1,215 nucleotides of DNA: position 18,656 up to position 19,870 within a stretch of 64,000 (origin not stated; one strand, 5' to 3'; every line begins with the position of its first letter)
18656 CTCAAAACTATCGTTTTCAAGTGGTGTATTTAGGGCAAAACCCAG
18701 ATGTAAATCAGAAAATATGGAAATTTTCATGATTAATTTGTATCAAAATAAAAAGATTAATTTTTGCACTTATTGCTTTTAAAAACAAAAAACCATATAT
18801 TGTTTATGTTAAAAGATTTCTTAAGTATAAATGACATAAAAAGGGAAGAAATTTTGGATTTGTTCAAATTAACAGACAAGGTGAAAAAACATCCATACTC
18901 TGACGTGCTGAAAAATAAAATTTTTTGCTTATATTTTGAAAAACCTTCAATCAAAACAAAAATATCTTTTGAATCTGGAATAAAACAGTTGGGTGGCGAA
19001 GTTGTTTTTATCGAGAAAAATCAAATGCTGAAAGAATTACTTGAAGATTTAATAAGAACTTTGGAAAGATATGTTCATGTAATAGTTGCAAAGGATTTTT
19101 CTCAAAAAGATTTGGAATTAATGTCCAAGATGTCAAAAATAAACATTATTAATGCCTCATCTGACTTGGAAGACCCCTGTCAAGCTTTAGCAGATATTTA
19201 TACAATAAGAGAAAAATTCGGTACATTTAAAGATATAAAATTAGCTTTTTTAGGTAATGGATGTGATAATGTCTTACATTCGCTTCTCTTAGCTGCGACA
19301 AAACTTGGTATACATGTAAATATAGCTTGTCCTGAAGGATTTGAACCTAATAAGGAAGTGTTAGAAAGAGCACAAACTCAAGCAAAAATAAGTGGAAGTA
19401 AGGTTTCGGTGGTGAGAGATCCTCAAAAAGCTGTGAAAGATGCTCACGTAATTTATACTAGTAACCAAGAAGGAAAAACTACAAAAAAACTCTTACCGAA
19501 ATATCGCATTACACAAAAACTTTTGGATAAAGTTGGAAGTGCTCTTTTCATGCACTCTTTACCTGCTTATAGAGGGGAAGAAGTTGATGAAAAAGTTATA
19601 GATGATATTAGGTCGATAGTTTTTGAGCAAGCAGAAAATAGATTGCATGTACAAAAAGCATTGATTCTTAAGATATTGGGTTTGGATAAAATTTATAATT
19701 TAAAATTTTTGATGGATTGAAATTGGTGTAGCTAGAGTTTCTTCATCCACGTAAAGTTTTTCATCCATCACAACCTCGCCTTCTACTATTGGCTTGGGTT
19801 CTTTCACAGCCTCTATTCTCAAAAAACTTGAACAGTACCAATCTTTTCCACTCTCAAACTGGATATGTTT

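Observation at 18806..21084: Polyamine locus with a carbamoyltransferase paralog whose four catalytic motifs are all substituted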

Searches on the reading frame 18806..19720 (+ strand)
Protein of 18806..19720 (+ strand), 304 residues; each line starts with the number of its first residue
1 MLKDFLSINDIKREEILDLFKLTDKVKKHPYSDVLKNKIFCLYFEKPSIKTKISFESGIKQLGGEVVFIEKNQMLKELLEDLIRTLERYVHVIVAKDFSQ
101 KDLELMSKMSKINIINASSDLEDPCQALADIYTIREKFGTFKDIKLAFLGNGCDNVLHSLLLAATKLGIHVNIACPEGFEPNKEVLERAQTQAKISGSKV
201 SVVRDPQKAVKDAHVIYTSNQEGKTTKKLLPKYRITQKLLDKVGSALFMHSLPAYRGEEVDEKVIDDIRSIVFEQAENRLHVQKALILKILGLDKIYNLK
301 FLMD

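Call 3: search_protein_families(library=pfam, proteins=[window:18806-19720:+], max_evalue=0.01)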
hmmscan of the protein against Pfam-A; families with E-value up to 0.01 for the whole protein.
window:18806-19720:+ (304 aa): 2 families
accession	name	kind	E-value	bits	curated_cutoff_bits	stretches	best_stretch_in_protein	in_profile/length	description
PF00185.30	OTCace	-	3e-44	151.3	29.4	1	142-288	1-155/157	Aspartate/ornithine carbamoyltransferase, Asp/Orn binding domain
PF02729.26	OTCace_N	-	3.4e-37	128.3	29.9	1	3-136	1-148/148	Aspartate/ornithine carbamoyltransferase, carbamoyl-P binding domain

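Call 4: search_protein_families(library=ncbifam, proteins=[window:18806-19720:+], max_evalue=0.01)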
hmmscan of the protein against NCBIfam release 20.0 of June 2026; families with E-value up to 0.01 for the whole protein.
window:18806-19720:+ (304 aa): 16 families
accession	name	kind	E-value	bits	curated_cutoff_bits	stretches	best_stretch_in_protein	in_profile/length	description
NF001986.0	PRK00779.1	subfamily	2.9e-86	289.4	306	1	2-291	5-304/307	ornithine carbamoyltransferase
TIGR00658.1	orni_carb_tr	equivalog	1.2e-82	277.5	280.85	1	3-291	1-303/304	ornithine carbamoyltransferase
NF011380.0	PRK14805.1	equivalog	3.7e-72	242.9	421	1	3-292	2-301/302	ornithine carbamoyltransferase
TIGR04384.1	putr_carbamoyl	exception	6.2e-60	203.1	500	1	4-289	1-305/330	putrescine carbamoyltransferase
NF003286.0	PRK04284.1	subfamily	2.3e-51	174.9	515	1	3-292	7-331/332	ornithine carbamoyltransferase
NF003384.0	PRK04523.1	equivalog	2.3e-42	145.3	288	1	2-289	3-331/336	N-acetylornithine carbamoyltransferase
TIGR00670.1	asp_carb_tr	equivalog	2.4e-40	138.5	236.95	1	3-290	1-302/304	aspartate carbamoyltransferase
NF011379.0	PRK14804.1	equivalog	1.1e-39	136.4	373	1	2-291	6-309/311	ornithine carbamoyltransferase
NF002032.1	PRK00856.1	equivalog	6.7e-38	130.6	263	1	3-290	1-296/297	aspartate carbamoyltransferase catalytic subunit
NF002470.0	PRK01713.1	equivalog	1.4e-33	116.8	545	2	5-256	10-279/334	ornithine carbamoyltransferase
NF009213.0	PRK12562.1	subfamily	1e-25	90.9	559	1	3-291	7-332/334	ornithine carbamoyltransferase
NF008853.0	PRK11891.1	equivalog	7.1e-24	84.2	560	1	4-296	90-403/430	aspartate carbamoyltransferase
NF006046.0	PRK08192.1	equivalog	5.3e-20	71.9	512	1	4-295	8-321/339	aspartate carbamoyltransferase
NF005538.0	PRK07200.1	equivalog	3.9e-15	55.8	453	1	113-218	155-269/396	knotted carbamoyltransferase YgeW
TIGR03316.1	ygeW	equivalog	7.4e-14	51.4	500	1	111-218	150-266/391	knotted carbamoyltransferase YgeW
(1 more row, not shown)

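Call 5: search_solved_structures(query=window:18806-19720:+, show_alignments=3, max_evalue=1e-10)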
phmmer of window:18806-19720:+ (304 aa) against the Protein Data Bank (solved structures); distinct sequences matched with E-value up to 1e-10: 83 (the best 60 are shown).
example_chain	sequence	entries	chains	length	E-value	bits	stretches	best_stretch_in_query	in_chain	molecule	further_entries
4nf2_A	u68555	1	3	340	2.1e-66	227.5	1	3-290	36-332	Ornithine carbamoyltransferase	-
4ep1_A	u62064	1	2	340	3.3e-66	226.9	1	3-290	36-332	Ornithine carbamoyltransferase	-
1a1s_A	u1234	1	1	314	9e-64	218.9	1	15-292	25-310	ORNITHINE CARBAMOYLTRANSFERASE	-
1pvv_A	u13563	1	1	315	9.1e-64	218.8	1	15-292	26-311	Ornithine carbamoyltransferase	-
3gd5_A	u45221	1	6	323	2.6e-57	197.6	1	4-292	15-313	Ornithine carbamoyltransferase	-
2i6u_A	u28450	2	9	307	2.3e-54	188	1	2-291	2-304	Ornithine carbamoyltransferase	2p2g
7nnf_A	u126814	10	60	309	2.3e-54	188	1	2-291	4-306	Ornithine carbamoyltransferase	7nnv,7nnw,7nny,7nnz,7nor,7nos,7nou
7x99_A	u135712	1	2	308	2.2e-49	171.6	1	2-295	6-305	ornithine carbamoyltransferase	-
8qeu_A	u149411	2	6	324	3e-48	167.9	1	2-292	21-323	Ornithine transcarbamylase, chloroplastic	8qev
2ef0_A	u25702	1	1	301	3.1e-48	167.9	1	3-291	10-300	Ornithine carbamoyltransferase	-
4oh7_A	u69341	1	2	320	4.5e-47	164.1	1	35-288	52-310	Ornithine carbamoyltransferase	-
3tpf_A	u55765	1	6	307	9.7e-45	156.4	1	2-288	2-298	Ornithine carbamoyltransferase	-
1vlv_A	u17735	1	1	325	3e-44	154.8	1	5-289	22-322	Ornithine carbamoyltransferase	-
1c9y_A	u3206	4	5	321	3.7e-43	151.2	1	4-291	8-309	ORNITHINE CARBAMOYLTRANSFERASE | ORNITHINE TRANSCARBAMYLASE | PROTEIN (ORNITHINE TRANSCARBAMOYLASE)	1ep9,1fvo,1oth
1fb5_A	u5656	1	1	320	5.6e-43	150.7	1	4-291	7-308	ORNITHINE TRANSCARBAMOYLASE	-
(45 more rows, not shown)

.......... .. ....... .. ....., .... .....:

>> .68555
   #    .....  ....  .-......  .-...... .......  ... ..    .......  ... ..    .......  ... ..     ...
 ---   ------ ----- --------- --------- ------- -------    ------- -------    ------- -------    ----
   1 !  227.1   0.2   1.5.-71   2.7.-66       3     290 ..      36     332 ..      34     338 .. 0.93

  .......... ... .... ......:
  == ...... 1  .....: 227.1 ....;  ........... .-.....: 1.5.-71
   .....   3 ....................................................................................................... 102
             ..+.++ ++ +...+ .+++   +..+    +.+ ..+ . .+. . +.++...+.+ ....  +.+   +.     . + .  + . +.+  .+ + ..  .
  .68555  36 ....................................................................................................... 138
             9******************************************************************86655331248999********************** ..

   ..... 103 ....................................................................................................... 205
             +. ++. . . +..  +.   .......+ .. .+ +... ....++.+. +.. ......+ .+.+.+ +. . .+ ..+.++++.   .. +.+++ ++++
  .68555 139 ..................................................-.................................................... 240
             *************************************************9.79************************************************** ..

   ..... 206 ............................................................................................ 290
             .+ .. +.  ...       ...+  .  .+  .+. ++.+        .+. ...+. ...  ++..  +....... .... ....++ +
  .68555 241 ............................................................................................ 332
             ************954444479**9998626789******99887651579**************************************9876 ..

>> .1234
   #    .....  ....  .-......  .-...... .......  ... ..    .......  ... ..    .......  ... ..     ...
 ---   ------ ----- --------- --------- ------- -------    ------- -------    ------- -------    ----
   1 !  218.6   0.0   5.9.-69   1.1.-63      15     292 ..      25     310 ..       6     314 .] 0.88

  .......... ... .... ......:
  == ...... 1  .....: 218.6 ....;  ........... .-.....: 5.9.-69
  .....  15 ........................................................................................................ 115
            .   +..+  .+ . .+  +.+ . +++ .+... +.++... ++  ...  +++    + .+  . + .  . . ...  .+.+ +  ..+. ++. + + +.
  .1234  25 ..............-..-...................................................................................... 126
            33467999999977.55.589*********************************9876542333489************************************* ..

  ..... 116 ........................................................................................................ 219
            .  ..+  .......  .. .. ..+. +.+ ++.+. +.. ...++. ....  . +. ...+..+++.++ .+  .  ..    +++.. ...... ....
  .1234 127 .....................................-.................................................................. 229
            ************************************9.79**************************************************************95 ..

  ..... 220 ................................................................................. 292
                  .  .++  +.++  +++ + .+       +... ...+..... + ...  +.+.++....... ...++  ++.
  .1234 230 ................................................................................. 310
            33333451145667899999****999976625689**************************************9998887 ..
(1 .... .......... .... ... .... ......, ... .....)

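Call 6: find_homologous_proteins(query=window:18806-19720:+, max_evalue=1e-20)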
Query window:18806-19720:+ (304 aa): 7944 proteins with E <= 1e-20 among 8000 candidates; the best 120 are listed.
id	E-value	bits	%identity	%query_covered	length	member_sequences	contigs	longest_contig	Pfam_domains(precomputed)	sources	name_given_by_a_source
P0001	4.7e-192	655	100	100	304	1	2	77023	PF00185.31,PF02729.27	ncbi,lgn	ncbi:MAG: ornithine carbamoyltransferase [Candidatus Aenigmatarchaeota archaeon]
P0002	2.4e-140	485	72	100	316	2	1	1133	PF00185.31,PF02729.27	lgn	-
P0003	1.4e-139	482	71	99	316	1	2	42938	PF00185.31,PF02729.27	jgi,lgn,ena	-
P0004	2.2e-139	482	71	99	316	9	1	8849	PF00185.31,PF02729.27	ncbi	ncbi:MAG: ornithine carbamoyltransferase [Candidatus Aenigmatarchaeota archaeon]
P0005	4.6e-138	477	72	99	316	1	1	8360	PF00185.31,PF02729.27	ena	-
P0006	1.5e-136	472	68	99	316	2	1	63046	PF00185.31,PF02729.27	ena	-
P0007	3.3e-135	468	70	99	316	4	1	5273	PF00185.31,PF02729.27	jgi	jgi:ornithine carbamoyltransferase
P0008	6.7e-127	441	66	99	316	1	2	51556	PF00185.31,PF02729.27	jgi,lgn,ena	-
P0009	1.4e-111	391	61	98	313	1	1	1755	PF00185.31,PF02729.27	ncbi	ncbi:MAG: ornithine carbamoyltransferase, partial [Fervidobacterium sp.]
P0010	3.5e-110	386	59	98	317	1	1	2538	PF00185.31,PF02729.27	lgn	-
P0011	2.6e-109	383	59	98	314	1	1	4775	PF00185.31,PF02729.27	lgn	-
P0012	6.0e-100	352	54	97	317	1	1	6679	PF00185.31,PF02729.27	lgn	-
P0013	1.9e-95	338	52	97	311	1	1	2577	PF00185.31,PF02729.27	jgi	jgi:ornithine carbamoyltransferase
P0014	3.9e-90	320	50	99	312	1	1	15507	PF00185.31,PF02729.27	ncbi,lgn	-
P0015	3.9e-89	317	50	98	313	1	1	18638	PF00185.31,PF02729.27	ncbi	-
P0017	1.2e-87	312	52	95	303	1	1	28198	PF00185.31,PF02729.27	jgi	jgi:ornithine carbamoyltransferase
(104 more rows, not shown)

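Call 9: find_encoding_contigs(protein=P0001, flank=10000, max_places=3)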
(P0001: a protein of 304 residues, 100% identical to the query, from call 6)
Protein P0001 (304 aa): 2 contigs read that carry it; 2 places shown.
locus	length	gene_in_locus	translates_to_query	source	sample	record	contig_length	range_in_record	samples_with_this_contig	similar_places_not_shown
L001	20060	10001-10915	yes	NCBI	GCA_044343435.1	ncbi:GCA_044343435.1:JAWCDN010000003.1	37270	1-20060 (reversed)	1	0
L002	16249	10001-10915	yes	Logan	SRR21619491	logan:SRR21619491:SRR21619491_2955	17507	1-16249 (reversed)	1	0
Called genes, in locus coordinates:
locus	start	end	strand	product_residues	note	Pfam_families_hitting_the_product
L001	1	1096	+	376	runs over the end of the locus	PF01555:N6_N4_Mtase, PF01170:UPF0020, PF13847:Methyltransf_31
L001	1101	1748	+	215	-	PF00730:HhH-GPD, PF00633:HHH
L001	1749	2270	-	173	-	PF00004:AAA (weak), PF01712:dNK (faint), PF13189:Cytidylate_kin2 (weak), PF13207:AAA_17 (weak), PF13238:AAA_18, PF13521:AAA_28 (weak), PF20720:nSTAND3 (weak), PF01202:SKI (weak), +2 more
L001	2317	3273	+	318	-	PF03215:Rad17 (weak), PF05496:RuvB_N (weak), PF00004:AAA, PF13177:DNA_pol3_delta2, PF25361:AAA_lid_RFC1 (weak), PF22534:RFC_C (faint), PF08542:Rep_fac_C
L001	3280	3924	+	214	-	PF01944:SpoIIM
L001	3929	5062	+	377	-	PF05673:DUF815 (faint), PF12775:AAA_7 (weak), PF13173:AAA_14 (weak), PF00004:AAA, PF16193:AAA_assoc_2 (faint), PF21960:RCF1-5-like_lid, PF25361:AAA_lid_RFC1 (weak)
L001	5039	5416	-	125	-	-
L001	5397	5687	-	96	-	PF04242:DUF424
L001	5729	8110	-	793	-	PF02463:SMC_N, PF13175:AAA_15, PF13304:AAA_21 (faint), PF13476:AAA_23, PF13555:AAA_29, PF13166:AAA_13 (weak)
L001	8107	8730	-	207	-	PF00702:Hydrolase, PF13419:HAD_2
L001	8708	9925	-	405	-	PF00149:Metallophos, PF12850:Metallophos_2 (faint)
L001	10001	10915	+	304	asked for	PF02729:OTCace_N, PF00185:OTCace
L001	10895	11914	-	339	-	PF01861:BpsA_C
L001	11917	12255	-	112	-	PF02675:AdoMet_dc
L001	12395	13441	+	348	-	PF04312:DUF460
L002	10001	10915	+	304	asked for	PF02729:OTCace_N, PF00185:OTCace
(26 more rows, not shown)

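Call 10: find_encoding_contigs(protein=P0003, flank=8000, max_places=1)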
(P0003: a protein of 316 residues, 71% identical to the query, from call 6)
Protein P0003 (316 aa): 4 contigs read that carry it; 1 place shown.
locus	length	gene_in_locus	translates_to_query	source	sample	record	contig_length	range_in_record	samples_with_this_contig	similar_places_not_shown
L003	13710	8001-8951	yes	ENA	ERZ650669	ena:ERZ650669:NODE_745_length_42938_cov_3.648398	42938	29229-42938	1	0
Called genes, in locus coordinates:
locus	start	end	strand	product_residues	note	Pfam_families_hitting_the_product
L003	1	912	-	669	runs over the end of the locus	-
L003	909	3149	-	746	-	PF00437:T2SSE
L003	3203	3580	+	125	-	-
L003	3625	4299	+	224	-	-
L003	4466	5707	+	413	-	PF00753:Lactamase_B, PF23023:Anti-Pycsar_Apyc1, PF12706:Lactamase_B_2, PF16661:Lactamase_B_6, PF10996:Beta-Casp, PF07521:RMMBL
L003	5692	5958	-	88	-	-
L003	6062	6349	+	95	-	-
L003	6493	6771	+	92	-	-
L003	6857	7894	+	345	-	PF01137:RTC, PF05189:RTC_insert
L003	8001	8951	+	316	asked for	PF02729:OTCace_N, PF00185:OTCace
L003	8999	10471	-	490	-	PF00587:tRNA-synt_2b (weak), PF03129:HGTP_anticodon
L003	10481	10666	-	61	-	PF01667:Ribosomal_S27e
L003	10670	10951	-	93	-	PF00935:Ribosomal_L44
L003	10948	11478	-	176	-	PF27418:GINS23_N (weak), PF22090:Gins51_C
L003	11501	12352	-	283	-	PF05822:UMPH-1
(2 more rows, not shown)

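Call 11: find_encoding_contigs(protein=P0006, flank=8000, max_places=1)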
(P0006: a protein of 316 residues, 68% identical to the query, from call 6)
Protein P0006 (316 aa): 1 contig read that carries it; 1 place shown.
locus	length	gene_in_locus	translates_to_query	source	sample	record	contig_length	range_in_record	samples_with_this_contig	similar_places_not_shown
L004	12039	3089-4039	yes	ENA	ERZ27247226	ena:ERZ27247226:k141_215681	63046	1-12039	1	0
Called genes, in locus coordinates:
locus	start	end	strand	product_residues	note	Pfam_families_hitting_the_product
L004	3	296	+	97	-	?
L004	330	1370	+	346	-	PF01137:RTC, PF05189:RTC_insert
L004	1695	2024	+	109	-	PF00483:NTP_transferase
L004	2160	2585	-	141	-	PF01934:HepT-like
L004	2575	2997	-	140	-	PF01909:NTP_transf_2, PF22600:MTPAP-like_central (weak), PF18765:Polbeta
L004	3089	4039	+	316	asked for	PF02729:OTCace_N, PF00185:OTCace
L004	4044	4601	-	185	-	PF08713:DNA_alkylation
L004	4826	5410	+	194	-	PF01909:NTP_transf_2, PF18765:Polbeta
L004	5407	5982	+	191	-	PF05168:HEPN (faint)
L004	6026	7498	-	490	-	PF28494:GlyRS_ins_1 (faint), PF00587:tRNA-synt_2b, PF03129:HGTP_anticodon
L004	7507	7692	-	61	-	PF01667:Ribosomal_S27e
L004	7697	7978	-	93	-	PF00935:Ribosomal_L44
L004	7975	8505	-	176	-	PF27418:GINS23_N (weak), PF22090:Gins51_C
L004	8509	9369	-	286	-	PF05822:UMPH-1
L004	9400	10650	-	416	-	PF21686:LigD_Prim-Pol (weak), PF01896:DNA_primase_S (weak)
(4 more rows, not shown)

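Call 12: find_encoding_contigs(protein=P0008, flank=8000, max_places=1)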
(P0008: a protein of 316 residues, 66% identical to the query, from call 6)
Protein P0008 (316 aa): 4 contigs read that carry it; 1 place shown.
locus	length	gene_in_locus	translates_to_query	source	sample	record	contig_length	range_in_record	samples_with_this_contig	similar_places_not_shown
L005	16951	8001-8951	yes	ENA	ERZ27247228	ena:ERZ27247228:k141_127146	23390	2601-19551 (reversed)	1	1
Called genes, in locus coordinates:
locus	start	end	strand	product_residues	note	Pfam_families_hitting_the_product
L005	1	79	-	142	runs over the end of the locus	PF00572:Ribosomal_L13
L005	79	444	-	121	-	PF17135:Ribosomal_L18, PF00828:Ribosomal_L27A (weak)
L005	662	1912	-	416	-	PF00931:NB-ARC (faint), PF01637:ATPase_2 (faint), PF13173:AAA_14, PF13635:DUF4143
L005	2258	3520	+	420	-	PF23023:Anti-Pycsar_Apyc1, PF00753:Lactamase_B (weak), PF16661:Lactamase_B_6, PF12706:Lactamase_B_2, PF10996:Beta-Casp, PF07521:RMMBL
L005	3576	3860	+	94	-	-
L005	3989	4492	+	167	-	-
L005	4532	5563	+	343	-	PF01137:RTC, PF05189:RTC_insert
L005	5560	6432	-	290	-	PF00483:NTP_transferase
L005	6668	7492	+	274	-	PF03477:ATP-cone (weak), PF04471:Mrr_cat (weak), PF22357:AF1548-like_C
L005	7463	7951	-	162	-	PF04343:DUF488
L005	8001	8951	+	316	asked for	PF02729:OTCace_N, PF00185:OTCace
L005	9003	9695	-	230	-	PF13549:ATP-grasp_5, PF08442:ATP-grasp_2 (faint)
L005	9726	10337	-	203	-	PF09335:VTT_dom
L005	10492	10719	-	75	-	PF03965:Penicillinase_R (weak)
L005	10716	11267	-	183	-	PF01965:DJ-1_PfpI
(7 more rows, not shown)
